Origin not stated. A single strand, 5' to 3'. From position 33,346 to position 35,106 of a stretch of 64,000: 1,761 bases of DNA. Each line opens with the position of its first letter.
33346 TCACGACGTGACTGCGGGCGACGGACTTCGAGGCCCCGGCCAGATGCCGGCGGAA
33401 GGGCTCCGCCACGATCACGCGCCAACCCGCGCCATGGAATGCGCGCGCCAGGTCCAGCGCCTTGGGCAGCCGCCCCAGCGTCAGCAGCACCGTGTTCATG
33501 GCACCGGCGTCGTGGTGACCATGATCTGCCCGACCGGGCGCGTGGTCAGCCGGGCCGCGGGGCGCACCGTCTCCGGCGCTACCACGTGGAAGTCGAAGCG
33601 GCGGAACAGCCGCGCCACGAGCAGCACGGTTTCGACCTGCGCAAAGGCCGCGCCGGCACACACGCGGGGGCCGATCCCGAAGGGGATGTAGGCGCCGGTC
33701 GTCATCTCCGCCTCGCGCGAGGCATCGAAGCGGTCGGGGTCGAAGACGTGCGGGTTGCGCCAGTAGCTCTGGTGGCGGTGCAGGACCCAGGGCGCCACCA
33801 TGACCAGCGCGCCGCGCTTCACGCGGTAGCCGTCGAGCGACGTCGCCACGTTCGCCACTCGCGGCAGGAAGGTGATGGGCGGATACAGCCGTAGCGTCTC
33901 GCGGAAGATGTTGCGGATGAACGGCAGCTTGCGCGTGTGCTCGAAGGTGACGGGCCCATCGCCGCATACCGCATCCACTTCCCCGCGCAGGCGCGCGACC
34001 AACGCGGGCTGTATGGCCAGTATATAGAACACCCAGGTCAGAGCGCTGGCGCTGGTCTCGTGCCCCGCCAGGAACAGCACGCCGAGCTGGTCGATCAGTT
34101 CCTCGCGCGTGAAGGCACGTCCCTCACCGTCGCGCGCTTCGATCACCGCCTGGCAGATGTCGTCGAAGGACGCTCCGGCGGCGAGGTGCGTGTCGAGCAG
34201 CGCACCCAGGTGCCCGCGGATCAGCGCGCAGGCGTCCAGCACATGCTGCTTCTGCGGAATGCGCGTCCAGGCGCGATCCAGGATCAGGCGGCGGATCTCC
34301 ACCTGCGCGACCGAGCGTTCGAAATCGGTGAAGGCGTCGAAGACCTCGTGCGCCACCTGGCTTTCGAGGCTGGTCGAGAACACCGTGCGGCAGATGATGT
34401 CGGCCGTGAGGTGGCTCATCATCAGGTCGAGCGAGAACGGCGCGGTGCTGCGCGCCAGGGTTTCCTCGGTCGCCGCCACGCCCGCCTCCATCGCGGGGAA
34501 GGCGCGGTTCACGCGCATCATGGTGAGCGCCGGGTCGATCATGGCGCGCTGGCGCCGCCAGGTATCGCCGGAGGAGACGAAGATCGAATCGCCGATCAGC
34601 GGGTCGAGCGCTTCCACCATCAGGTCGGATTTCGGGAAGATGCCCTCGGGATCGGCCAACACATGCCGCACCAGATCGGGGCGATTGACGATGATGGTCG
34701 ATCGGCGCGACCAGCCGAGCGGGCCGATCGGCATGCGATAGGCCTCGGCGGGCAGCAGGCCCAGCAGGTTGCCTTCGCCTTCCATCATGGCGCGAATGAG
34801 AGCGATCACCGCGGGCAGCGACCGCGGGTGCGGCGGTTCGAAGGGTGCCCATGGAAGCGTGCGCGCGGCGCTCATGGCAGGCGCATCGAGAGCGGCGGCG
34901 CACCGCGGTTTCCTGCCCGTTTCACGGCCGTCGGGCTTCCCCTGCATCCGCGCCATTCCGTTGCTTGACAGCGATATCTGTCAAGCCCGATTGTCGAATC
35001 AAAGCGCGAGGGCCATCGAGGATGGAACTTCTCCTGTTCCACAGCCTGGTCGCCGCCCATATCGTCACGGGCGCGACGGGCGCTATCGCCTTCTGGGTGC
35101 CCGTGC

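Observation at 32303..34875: Cytochrome P450 + ATP-grasp ligase operon wedged between crtC and crtD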

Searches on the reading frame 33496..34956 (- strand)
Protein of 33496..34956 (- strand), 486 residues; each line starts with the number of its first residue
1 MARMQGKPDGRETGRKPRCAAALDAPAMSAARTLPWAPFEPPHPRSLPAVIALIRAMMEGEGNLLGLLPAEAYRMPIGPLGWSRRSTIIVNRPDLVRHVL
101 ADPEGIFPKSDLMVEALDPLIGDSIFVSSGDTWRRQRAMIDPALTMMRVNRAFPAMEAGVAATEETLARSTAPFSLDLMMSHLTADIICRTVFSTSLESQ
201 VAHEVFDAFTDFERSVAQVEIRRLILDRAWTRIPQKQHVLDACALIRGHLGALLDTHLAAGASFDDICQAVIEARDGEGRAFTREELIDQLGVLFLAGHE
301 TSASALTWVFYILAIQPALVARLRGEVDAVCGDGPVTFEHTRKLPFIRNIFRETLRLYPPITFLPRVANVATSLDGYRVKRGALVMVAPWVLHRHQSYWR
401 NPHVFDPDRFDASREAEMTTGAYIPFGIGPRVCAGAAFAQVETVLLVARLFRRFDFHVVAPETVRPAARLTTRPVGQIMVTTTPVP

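Call 3: search_protein_families(library=pfam, proteins=[window:33496-34956:-], max_evalue=0.01)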
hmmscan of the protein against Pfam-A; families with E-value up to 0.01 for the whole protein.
window:33496-34956:- (486 aa): 1 family
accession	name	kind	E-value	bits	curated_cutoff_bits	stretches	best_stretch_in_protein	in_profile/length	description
PF00067.27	p450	-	5.8e-70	236.8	22.8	1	76-466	35-444/462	Cytochrome P450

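Call 4: search_protein_families(library=ncbifam, proteins=[window:33496-34956:-], max_evalue=0.01)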
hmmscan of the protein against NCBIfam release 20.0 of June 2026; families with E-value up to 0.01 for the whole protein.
window:33496-34956:- (486 aa): 10 families
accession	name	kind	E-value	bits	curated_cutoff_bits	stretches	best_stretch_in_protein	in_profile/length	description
NF051859.1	AlbFlvMonOxTrpSyn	equivalog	3e-54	184.3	700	1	85-476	62-449/457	bifunctional albaflavenone monooxygenase/terpene synthase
NF045812.1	PentlenOxigase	equivalog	1.7e-48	165.6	800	1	89-469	48-424/444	pentalenene oxygenase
NF050147.1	aminopyruv_ApyO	equivalog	1.6e-45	155.6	525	1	121-482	76-421/444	RiPP biosynthesis cytochrome P450 ApyO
TIGR04538.1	P450_cycloAA_1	subfamily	2.1e-14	53.2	500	1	345-449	256-361/395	cytochrome P450, cyclodipeptide synthase-associated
TIGR04515.1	P450_rel_GT_act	subfamily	4.8e-10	39.4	343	1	264-430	214-341/386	P450-derived glycosyltransferase activator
NF041802.1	P450_SolI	exception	1.1e-09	37.3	850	1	274-460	240-401/424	solanimycin biosynthesis cytochrome P450 SolI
NF053744.1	FAProxCypCBc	equivalog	2.1e-06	26.6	600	1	350-430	279-356/416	CYP152 family fatty-acid peroxygenase CypC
NF045816.1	PentlenlactSyn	equivalog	2.5e-06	26.5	700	1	265-465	201-379/396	pentalenolactone synthase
NF041177.1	Cyp119_Thmprot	equivalog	5.4e-05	22.1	680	1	352-455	247-341/368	cytochrome P450 Cyp119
TIGR04458.1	CYP450_TxtE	equivalog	0.00078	18.2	500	1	348-455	277-376/403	4-nitrotryptophan synthase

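Call 36: search_solved_structures(query=window:33496-34875:-, max_evalue=1e-20)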
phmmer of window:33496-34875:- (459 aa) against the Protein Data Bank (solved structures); distinct sequences matched with E-value up to 1e-20: 159 (the best 60 are shown).
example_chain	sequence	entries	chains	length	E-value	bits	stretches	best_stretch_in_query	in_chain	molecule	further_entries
6j94_A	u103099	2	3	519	7.5e-50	173.4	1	53-445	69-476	Protein LUTEIN DEFICIENT 5, chloroplastic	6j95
6l8i_A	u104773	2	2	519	1.5e-49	172.4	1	53-445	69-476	Protein LUTEIN DEFICIENT 5, chloroplastic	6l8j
7wzl_A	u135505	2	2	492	2.8e-46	161.6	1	47-447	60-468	Putative cytochrome P450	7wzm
2q9f_A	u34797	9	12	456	7.7e-38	133.8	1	55-457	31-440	Cytochrome P450 46A1 | Cholesterol 24-hydroxylase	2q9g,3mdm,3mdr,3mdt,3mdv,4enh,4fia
7lrl_A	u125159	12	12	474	8.4e-38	133.7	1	54-457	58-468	Cholesterol 24-hydroxylase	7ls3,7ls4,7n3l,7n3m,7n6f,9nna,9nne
3dbg_A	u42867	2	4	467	1.1e-37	133.3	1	60-448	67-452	Putative cytochrome P450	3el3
4r20_A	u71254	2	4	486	1e-36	130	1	55-432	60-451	Cytochrome P450 family 17 polypeptide 2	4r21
9wat_A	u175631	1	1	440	1e-35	126.8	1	100-445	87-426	Cytochrome P450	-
6mi0_A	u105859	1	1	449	3e-34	121.9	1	148-442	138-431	Cytochrome P450 51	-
7jj1_A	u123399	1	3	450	3.1e-34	121.9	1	148-442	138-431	Cytochrome P450 51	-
6mcw_A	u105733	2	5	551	5.2e-34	121.2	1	156-442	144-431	Cytochrome P450 51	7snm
8gk3_A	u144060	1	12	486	1.3e-33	119.8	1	248-436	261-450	Cytochrome P450 3A7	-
6l8h_A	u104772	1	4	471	1.6e-33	119.6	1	49-442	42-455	Carotene epsilon-monooxygenase, chloroplastic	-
7mk8_A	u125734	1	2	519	1.7e-33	119.5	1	248-436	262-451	Isoform 2 of Cytochrome P450 3A7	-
5vcd_A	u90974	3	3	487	1.8e-33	119.4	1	252-431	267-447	Cytochrome P450 3A4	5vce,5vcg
7kvk_A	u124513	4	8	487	3.4e-33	118.4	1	93-431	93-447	Cytochrome P450 3A4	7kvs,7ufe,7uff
4d6z_A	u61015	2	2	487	7.9e-33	117.2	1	248-431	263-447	CYTOCHROME P450 3A4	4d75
6ma7_A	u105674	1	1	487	8.1e-33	117.2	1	93-431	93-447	Cytochrome P450 3A4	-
9yk4_A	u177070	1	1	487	9.1e-33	117.1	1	93-431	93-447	Cytochrome P450 3A4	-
4ny4_A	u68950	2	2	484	9.1e-33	117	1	93-431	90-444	Cytochrome P450 3A4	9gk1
1w0e_A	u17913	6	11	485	9.2e-33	117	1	93-431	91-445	CYTOCHROME P450 3A4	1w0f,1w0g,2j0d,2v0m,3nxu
1tqn_A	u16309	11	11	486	9.3e-33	117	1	93-431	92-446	cytochrome P450 3A4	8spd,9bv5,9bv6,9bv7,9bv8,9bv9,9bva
7lxl_A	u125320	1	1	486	9.3e-33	117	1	93-431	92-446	Cytochrome P450 3A4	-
3tjs_A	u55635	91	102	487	9.4e-33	117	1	93-431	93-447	Cytochrome P450 3A4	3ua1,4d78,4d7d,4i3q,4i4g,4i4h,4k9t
5veu_A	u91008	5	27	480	4e-31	111.6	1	253-437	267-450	Cytochrome P450 3A5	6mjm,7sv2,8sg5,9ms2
7lad_A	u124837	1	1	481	4e-31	111.6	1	253-437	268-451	Cytochrome P450 3A5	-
7tef_A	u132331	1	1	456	5.9e-29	104.5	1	239-435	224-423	Cytochrome P450 51B1 Cyp51B1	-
6b82_A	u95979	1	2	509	6.6e-29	104.3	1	53-431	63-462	Cytochrome P450, family 17, subfamily A, polypeptide 1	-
1u13_A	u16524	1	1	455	1.1e-28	103.6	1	245-436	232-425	Cytochrome P450 51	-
2w0a_A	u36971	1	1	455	1.1e-28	103.6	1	245-436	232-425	CYTOCHROME P450 51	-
1x8v_A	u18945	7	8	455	1.1e-28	103.6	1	245-436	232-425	Cytochrome P450 51 | STEROL 14ALPHA-DEMETHYLASE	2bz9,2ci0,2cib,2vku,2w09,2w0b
1e9x_A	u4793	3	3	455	1.1e-28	103.6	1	245-436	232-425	CYTOCHROME P450 51-LIKE RV0764C | CYTOCHROME P450 51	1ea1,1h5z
6c93_A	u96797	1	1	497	2.6e-28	102.4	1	239-431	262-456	Cytochrome P450 4B1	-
5t6q_A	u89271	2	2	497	1.3e-27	100.1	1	239-431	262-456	Cytochrome P450 4B1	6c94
7p6l_B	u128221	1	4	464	1.5e-27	99.9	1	59-447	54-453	Bifunctional cytochrome P450/NADPH--P450 reductase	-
6n6q_A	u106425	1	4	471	1.7e-25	93.1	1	60-447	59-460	Cytochrome P450 (CYP102L1)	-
3c6g_A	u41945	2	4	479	5.8e-25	91.3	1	246-447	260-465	Cytochrome P450 2R1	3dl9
3czh_A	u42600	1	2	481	5.8e-25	91.3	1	246-447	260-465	Cytochrome P450 2R1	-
8hkj_A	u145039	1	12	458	2.5e-24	89.3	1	58-429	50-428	Bifunctional cytochrome P450/NADPH--P450 reductase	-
2ve3_A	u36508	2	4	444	1.1e-23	87.2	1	217-449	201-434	PUTATIVE CYTOCHROME P450 120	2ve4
5dyp_A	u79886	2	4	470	2.4e-23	86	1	93-452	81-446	Bifunctional P-450/NADPH-P450 reductase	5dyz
3qi8_B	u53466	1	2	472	4.3e-23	85.2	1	103-451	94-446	Evolved Cytochrome P450 variant (22A3)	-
8qze_A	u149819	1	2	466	7.2e-23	84.4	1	104-451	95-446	Bifunctional cytochrome P450/NADPH--P450 reductase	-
1zoa_A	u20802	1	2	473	8e-23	84.3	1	93-452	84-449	Bifunctional P-450:NADPH-P450 reductase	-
7f3h_A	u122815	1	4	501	8.4e-23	84.2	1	232-429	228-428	Bifunctional cytochrome P450/NADPH--P450 reductase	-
3psx_A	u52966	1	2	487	1.3e-22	83.5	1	93-452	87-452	Bifunctional P-450/NADPH-P450 reductase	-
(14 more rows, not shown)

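Call 86: search_solved_structures(query=window:33496-34875:-, max_evalue=1e-40, show_alignments=3)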
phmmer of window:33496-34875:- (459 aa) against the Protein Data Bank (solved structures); distinct sequences matched with E-value up to 1e-40: 3.
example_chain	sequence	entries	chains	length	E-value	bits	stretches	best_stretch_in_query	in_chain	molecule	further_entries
6j94_A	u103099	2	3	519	7.5e-50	173.4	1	53-445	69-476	Protein LUTEIN DEFICIENT 5, chloroplastic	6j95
6l8i_A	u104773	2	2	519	1.5e-49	172.4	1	53-445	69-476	Protein LUTEIN DEFICIENT 5, chloroplastic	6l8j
7wzl_A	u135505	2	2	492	2.8e-46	161.6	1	47-447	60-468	Putative cytochrome P450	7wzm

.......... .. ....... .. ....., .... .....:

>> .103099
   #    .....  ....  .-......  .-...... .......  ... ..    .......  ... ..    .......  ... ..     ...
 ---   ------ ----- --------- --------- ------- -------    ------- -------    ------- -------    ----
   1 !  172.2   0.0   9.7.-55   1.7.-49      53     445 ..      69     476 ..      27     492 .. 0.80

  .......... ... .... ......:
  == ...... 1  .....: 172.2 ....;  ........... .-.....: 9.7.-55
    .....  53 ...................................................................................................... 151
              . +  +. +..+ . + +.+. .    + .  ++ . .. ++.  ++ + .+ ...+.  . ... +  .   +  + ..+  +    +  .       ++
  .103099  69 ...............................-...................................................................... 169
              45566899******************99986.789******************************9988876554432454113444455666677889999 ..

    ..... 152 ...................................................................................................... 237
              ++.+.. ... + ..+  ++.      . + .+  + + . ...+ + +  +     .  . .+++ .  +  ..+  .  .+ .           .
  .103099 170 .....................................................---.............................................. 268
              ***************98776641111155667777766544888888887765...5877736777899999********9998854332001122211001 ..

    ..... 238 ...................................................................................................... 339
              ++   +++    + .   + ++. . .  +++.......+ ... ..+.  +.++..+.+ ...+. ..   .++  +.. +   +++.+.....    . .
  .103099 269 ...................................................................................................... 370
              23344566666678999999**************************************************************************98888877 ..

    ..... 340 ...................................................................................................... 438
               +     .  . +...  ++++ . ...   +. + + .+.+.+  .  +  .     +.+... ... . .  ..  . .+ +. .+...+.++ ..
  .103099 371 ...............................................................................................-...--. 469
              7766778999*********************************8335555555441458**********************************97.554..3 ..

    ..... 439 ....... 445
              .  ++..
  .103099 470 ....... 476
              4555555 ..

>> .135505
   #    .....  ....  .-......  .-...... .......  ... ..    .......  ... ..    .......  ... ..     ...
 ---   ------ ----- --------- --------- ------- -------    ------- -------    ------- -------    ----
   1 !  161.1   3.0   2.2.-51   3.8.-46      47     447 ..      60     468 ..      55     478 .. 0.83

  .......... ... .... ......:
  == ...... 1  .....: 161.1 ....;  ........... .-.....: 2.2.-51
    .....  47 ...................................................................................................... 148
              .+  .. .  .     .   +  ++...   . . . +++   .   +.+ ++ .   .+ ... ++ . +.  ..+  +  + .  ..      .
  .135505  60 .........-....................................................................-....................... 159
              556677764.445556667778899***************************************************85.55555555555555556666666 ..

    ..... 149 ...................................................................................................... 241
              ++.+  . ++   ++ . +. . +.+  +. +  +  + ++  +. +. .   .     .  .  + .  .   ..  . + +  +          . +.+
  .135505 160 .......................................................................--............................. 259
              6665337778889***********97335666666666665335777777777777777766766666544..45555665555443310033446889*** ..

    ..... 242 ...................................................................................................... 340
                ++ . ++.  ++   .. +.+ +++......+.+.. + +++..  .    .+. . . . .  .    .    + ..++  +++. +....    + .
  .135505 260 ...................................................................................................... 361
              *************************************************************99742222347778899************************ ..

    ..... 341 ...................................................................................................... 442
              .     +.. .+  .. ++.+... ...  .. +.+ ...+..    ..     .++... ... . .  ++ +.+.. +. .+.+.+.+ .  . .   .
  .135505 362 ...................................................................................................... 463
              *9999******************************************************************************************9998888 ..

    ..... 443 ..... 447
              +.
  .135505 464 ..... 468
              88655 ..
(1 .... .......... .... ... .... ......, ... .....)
